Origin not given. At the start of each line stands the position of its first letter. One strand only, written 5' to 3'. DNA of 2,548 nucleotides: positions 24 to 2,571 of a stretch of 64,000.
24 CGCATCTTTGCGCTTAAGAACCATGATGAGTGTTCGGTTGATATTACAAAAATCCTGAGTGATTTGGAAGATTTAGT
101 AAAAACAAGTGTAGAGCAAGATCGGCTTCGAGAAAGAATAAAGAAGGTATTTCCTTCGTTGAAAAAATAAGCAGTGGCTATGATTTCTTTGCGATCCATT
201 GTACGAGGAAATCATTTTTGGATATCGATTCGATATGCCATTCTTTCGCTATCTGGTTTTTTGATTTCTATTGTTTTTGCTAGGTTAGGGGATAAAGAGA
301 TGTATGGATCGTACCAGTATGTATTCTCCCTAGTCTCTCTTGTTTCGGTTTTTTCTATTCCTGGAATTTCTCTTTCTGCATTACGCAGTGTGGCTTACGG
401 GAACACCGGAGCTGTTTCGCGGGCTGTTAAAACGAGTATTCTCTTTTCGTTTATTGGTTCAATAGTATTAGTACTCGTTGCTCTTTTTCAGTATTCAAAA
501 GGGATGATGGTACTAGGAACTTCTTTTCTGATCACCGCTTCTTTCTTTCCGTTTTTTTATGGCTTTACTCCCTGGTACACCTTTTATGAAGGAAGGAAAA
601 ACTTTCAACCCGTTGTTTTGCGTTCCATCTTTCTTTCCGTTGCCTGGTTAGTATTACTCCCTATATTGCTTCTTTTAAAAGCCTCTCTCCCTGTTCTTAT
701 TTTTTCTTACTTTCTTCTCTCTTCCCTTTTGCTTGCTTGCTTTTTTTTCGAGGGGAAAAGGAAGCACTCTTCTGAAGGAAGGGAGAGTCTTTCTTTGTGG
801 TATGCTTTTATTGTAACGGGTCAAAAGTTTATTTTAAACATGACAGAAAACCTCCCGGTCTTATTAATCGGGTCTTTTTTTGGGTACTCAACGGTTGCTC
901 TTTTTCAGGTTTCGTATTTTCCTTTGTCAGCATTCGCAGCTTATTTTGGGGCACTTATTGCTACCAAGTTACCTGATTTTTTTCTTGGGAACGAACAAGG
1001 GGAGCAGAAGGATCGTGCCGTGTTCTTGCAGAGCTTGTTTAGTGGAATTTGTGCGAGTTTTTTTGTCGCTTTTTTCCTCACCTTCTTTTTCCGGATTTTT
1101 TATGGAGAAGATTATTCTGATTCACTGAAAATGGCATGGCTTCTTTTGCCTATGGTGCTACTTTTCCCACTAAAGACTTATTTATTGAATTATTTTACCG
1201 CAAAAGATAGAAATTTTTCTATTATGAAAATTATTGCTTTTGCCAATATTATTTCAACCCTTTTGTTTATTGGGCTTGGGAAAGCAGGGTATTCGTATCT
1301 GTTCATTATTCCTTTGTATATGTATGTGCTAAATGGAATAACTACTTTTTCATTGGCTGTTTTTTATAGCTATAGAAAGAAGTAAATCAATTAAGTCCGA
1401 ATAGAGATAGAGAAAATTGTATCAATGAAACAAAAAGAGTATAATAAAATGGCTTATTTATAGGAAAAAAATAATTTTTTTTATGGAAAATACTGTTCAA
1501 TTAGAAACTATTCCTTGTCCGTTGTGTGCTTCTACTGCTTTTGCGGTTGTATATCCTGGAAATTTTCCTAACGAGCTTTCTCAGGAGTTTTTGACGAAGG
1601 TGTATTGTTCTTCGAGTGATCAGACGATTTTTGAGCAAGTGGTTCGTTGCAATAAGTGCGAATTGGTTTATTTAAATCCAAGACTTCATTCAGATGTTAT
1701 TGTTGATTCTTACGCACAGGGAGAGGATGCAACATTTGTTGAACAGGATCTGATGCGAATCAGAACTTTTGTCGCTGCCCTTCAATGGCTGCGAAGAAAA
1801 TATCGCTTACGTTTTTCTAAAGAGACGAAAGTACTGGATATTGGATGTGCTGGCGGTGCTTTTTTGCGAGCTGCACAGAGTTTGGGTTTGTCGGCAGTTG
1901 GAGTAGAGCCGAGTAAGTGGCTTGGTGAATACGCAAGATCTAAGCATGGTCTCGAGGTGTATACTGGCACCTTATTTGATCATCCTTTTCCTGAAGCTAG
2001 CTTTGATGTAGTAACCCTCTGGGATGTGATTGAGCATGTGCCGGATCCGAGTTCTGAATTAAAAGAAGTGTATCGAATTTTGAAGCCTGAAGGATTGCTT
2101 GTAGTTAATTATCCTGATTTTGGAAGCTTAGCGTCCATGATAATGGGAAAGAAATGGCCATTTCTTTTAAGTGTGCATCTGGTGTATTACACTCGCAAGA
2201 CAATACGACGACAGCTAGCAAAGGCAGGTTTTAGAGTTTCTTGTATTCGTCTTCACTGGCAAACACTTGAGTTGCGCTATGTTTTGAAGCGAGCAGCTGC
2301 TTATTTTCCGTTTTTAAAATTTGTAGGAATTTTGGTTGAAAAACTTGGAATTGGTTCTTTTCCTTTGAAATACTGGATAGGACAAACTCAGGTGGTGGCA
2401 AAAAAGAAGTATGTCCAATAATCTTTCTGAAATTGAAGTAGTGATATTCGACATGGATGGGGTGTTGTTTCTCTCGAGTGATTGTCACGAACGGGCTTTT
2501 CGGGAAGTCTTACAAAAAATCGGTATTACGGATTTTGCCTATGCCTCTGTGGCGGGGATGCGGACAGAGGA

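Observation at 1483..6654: CofD/YvcK-family domain fused to a GT2 glycosyltransferase, in an operon with a nucleotidyltransferase, a HAD hydrolase and a methyltransferase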

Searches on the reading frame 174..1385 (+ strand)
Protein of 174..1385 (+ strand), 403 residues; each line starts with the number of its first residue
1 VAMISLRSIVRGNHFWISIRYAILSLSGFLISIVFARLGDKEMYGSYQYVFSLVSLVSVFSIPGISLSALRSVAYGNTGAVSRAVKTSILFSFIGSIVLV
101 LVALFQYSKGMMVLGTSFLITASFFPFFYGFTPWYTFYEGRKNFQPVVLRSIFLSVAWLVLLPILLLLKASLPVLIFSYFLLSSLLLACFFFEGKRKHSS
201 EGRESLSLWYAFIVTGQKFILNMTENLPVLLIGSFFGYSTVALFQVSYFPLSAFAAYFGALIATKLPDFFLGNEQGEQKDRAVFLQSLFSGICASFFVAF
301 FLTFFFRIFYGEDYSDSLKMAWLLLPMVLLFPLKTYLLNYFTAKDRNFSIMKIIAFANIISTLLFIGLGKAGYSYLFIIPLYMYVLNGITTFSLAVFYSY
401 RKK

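Call 3: search_protein_families(library=pfam, proteins=[window:174-1385:+], max_evalue=0.01)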
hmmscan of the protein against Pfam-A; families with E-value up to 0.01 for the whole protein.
window:174-1385:+ (403 aa): 2 families
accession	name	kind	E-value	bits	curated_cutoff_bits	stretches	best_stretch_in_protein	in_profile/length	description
PF01943.22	Polysacc_synt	-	1.1e-09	38.6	28.2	1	13-260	4-260/274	Polysaccharide biosynthesis protein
PF20303.3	YLATT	-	0.0029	17.9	26.7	0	270-304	22-54/107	YEATS-Like-Associating Three TM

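Call 4: search_protein_families(library=ncbifam, proteins=[window:174-1385:+], max_evalue=0.01)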
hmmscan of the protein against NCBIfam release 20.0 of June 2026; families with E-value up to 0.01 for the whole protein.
window:174-1385:+ (403 aa): 0 families

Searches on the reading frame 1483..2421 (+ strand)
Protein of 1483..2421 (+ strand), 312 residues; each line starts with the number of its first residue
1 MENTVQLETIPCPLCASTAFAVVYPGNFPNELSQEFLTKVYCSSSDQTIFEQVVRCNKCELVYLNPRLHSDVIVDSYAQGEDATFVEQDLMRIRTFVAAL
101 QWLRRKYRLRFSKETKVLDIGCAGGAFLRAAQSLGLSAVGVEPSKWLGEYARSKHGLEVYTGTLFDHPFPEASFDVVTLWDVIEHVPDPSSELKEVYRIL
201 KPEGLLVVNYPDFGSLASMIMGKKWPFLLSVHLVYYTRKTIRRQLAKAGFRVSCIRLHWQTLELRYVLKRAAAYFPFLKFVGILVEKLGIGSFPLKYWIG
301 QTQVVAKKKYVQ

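Call 3: search_protein_families(library=pfam, proteins=[window:1483-2421:+], max_evalue=0.01)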
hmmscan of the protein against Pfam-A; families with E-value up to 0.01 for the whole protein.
window:1483-2421:+ (312 aa): 8 families
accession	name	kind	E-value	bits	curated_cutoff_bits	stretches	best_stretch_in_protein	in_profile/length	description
PF13489.12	Methyltransf_23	-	3.5e-27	95.6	27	1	110-252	19-161/164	Methyltransferase domain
PF08241.18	Methyltransf_11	-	3.1e-19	69.8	21.2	1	118-208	1-95/95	Methyltransferase domain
PF13649.12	Methyltransf_25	-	6.7e-15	56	27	1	117-204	1-97/97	Methyltransferase domain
PF08242.18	Methyltransf_12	-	4.2e-12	47.1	30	1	118-206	1-98/98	Methyltransferase domain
PF13847.12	Methyltransf_31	-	4.5e-12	46.3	27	1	112-212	2-113/145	Methyltransferase domain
PF07021.18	MetW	-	4.7e-07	30.1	21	1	114-215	14-114/193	Methionine biosynthesis protein MetW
PF01209.24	Ubie_methyltran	-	4.4e-05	23.4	20.1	1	163-208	106-151/233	ubiE/COQ5 methyltransferase family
PF08003.17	Methyltransf_9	-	0.0019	17.7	23.8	1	100-209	102-218/315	Protein of unknown function (DUF1698)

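Call 4: search_protein_families(library=ncbifam, proteins=[window:1483-2421:+], max_evalue=0.01)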
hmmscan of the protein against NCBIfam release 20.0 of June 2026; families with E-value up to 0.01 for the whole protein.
window:1483-2421:+ (312 aa): 30 families (the best 25 are shown)
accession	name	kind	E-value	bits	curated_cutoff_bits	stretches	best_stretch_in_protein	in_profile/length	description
NF045667.1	MTase_DVU1556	equivalog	3.7e-18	65.8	155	1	109-262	18-172/213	DVU_1556 family methyltransferase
TIGR01983.1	UbiG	equivalog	1.3e-11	44.2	102.95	1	110-208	46-151/228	bifunctional 2-polyprenyl-6-hydroxyphenol methylase/3-demethylubiquinol 3-O-methyltransferase UbiG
NF001244.0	PRK00216.1-5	equivalog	3.3e-08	33.1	216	1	102-209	36-154/236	bifunctional demethylmenaquinone methyltransferase/2-methoxy-6-polyprenyl-1,4-benzoquinol methylase UbiE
TIGR01934.1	MenG_MenH_UbiE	subfamily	6e-08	32.3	158.35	1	109-208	35-141/223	ubiquinone/menaquinone biosynthesis methyltransferase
NF043040.1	corrin_prot_MT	hypoth_equivalog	2.6e-07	30.3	180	1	110-212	37-154/216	corrinoid protein-associated methyltransferase CpaM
NF041537.1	ArsM_AhpD_UU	exception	2.8e-07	29.6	510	1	113-208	76-180/345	arsenite methyltransferase/AhpD domain selenoprotein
TIGR02081.1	metW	equivalog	4.9e-07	29.5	189.5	1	113-215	13-114/194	methionine biosynthesis protein MetW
NF001243.0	PRK00216.1-4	equivalog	9.7e-07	28.3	235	1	101-207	34-150/237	demethylmenaquinone methyltransferase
NF041536.1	ArsM_DUF2284_UU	exception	1.5e-06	26.8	575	1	113-208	76-180/459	arsenite methyltransferase/DUF2284 domain selenoprotein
TIGR02752.1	MenG_heptapren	equivalog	3.6e-06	26.7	419.85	1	152-207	87-148/231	demethylmenaquinone methyltransferase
TIGR00452.1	TIGR00452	equivalog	5.2e-06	25.5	275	1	99-209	103-220/316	tRNA 5-methoxyuridine(34)/uridine 5-oxyacetic acid(34) synthase CmoB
NF040539.1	AST_met_ArsM_2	exception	7.8e-06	25.9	240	1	113-217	56-170/262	putative arsinothricin biosynthesis methyltransferase ArsM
NF047649.1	MTase_UXPK_star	exception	7.8e-06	25.1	460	1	116-208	80-181/283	methyltransferase/UXPK-star double selenoprotein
NF001241.0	PRK00216.1-2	equivalog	8.1e-06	25.6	327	1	107-209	45-148/231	demethylmenaquinone methyltransferase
NF041675.1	sarc_dimgly_tmase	equivalog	1.5e-05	25.1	550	1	133-236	87-195/278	sarcosine/dimethylglycine N-methyltransferase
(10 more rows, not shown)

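Call 25: search_solved_structures(query=window:1483-2421:+, max_evalue=0.00001)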
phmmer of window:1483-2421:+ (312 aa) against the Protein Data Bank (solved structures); distinct sequences matched with E-value up to 0.00001: 26.
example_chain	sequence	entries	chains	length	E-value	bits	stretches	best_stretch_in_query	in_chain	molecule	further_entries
3cc8_A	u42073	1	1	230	3.7e-13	53.1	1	113-255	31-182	Putative methyltransferase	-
2avn_A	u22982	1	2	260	3.7e-11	46.5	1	114-225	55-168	ubiquinone/menaquinone biosynthesis methyltransferase-related protein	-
4e2x_A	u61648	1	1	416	2.5e-10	43.8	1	52-279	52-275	TcaB9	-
1vlm_A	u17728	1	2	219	3e-10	43.5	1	118-251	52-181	SAM-dependent methyltransferase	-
4e2y_A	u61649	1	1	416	3.5e-10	43.3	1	52-279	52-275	TcaB9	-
3ndi_A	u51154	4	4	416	3.5e-10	43.3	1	52-279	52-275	Methyltransferase | TcaB9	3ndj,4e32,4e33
6uak_A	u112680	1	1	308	4.5e-10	43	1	113-206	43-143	SAM dependent methyltransferase LahSB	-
4e31_A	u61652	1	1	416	5.2e-10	42.7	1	52-279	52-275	TcaB9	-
5t6b_A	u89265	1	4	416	1.7e-09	41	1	12-285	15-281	Sugar 3-C-methyl transferase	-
5t64_A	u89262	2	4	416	2.4e-09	40.6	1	12-285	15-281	Sugar 3-C-methyl transferase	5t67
4e2z_A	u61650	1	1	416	3e-09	40.2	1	52-279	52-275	TcaB9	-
4e30_A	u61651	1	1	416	3.3e-09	40.1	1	52-279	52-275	TcaB9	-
4e2w_A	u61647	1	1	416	3.3e-09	40.1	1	52-279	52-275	TcaB9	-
1ve3_A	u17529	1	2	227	4.3e-09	39.7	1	88-218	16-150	hypothetical protein PH0226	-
6uv6_A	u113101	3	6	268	1.1e-08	38.4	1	108-213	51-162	D-glucose O-methyltransferase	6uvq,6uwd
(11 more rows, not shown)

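Call 74: search_solved_structures(query=A8, max_evalue=0.000001, show_alignments=2)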
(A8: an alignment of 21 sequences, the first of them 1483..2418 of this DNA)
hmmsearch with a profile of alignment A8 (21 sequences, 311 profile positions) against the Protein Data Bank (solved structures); distinct sequences matched with E-value up to 0.000001: 37.
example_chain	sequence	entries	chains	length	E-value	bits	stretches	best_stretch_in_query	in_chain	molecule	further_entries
3cc8_A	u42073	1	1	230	1.5e-19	73.5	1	112-260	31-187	Putative methyltransferase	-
1vlm_A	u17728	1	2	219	5.8e-11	45.3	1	138-255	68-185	SAM-dependent methyltransferase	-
1ve3_A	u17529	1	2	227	6e-11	45.3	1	106-219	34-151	hypothetical protein PH0226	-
2avn_A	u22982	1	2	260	7e-11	45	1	112-223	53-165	ubiquinone/menaquinone biosynthesis methyltransferase-related protein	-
4krh_A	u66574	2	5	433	1.3e-10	44.2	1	111-252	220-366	Phosphoethanolamine N-methyltransferase 2 | Phospholethanolamine N-methyltransferase 2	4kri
3l8d_A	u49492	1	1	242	2.1e-10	43.5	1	107-209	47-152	Methyltransferase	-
4e2x_A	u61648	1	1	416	2.2e-10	43.4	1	96-279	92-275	TcaB9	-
3mgg_A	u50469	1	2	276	2.4e-10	43.3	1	87-234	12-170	Methyltransferase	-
4kdr_A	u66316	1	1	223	2.4e-10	43.3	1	114-207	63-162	3-demethylubiquinone-9 3-methyltransferase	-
4e2y_A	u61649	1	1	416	2.4e-10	43.3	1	96-279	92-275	TcaB9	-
5dpm_A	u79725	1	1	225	2.5e-10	43.2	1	114-207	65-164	Ubiquinone biosynthesis O-methyltransferase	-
4kdc_A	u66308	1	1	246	2.6e-10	43.2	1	114-207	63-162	3-demethylubiquinone-9 3-methyltransferase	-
3ndi_A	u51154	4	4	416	3.3e-10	42.8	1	96-279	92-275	Methyltransferase | TcaB9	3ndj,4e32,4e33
4e31_A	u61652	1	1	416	4.5e-10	42.4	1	114-280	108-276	TcaB9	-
1xxl_A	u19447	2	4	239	1e-09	41.2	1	104-208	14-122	YcgJ protein | ycgJ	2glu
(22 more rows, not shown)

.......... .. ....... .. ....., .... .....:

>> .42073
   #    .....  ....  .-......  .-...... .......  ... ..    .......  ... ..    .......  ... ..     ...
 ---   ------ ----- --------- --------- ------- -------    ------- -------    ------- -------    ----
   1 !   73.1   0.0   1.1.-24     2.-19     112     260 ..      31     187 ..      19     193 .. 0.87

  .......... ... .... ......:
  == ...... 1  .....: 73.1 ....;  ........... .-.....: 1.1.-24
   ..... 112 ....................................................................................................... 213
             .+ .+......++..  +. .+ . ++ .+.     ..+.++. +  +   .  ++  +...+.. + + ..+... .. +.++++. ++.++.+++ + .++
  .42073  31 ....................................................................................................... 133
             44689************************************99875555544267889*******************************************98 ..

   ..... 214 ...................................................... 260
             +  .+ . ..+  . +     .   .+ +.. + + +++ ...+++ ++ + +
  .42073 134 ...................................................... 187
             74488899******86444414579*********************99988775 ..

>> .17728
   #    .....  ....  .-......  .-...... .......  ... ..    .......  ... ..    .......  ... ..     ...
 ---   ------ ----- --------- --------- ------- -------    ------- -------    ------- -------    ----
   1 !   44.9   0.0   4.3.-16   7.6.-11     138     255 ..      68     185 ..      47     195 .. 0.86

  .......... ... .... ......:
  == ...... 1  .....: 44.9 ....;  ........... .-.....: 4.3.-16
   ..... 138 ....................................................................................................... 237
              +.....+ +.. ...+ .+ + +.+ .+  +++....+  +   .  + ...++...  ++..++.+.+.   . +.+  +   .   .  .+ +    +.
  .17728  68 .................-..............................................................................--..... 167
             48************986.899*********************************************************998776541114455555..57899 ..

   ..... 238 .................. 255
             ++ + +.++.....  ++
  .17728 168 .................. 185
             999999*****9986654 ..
